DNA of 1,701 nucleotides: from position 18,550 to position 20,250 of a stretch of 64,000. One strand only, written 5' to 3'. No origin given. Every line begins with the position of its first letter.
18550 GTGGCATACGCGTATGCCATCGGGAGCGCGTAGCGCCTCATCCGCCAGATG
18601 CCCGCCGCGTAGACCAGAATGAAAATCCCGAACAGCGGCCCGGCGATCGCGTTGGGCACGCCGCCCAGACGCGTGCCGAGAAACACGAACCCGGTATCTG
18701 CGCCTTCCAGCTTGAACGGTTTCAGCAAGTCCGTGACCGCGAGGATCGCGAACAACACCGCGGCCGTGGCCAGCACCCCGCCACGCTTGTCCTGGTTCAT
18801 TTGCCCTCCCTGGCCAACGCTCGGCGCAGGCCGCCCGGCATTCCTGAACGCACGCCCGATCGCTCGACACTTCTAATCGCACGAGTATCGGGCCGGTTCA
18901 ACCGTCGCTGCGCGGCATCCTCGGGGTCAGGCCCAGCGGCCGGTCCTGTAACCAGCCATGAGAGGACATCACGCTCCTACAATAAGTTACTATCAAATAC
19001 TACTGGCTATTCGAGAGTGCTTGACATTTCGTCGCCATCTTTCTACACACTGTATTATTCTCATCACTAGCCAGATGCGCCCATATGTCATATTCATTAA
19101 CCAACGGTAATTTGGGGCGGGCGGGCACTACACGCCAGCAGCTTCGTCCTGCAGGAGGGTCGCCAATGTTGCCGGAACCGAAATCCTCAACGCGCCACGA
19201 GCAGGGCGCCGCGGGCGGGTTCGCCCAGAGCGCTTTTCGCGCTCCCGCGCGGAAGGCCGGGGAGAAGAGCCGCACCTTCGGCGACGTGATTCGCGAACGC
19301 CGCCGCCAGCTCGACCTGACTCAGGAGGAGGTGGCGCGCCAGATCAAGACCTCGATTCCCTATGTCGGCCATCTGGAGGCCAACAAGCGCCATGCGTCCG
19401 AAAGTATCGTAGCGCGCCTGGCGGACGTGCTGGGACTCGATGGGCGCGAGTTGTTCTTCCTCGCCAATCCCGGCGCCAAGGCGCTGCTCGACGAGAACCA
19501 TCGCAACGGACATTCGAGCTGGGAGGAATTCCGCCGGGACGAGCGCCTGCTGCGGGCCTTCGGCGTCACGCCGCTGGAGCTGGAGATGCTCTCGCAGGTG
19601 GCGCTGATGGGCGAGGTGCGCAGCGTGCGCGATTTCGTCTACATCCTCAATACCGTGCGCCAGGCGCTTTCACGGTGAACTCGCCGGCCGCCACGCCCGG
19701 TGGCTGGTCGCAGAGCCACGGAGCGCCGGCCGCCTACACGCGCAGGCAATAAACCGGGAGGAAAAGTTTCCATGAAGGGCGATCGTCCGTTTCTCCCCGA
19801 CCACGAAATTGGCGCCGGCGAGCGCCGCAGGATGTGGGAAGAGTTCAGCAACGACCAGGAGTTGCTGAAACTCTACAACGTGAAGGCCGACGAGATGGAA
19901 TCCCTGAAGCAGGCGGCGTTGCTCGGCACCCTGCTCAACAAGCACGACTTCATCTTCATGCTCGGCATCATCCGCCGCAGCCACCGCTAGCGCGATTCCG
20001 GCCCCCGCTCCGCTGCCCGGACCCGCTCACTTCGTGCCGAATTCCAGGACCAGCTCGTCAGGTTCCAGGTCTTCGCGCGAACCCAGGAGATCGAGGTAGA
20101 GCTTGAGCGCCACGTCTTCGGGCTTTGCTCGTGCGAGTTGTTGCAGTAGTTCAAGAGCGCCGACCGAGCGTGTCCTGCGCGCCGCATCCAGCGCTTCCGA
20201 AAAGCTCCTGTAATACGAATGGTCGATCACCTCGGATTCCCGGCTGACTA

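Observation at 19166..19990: XRE regulator followed by a free-standing copy of its own C-terminal domain: SinR/SinI-like switch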

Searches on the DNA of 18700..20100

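Call 81: search_rna_families(source=window, start=18700, end=20100, threshold=evalue, max_evalue=1)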
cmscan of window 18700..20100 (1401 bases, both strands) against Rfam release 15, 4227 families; matches with E-value up to 1: 1.
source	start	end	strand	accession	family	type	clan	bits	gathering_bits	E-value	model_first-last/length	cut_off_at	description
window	19273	19346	-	RF02791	CcsR1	Gene; sRNA;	-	15.7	65.3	0.89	1-83/83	no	Conserved CCUCCUCCC motif stress-induced RNA 1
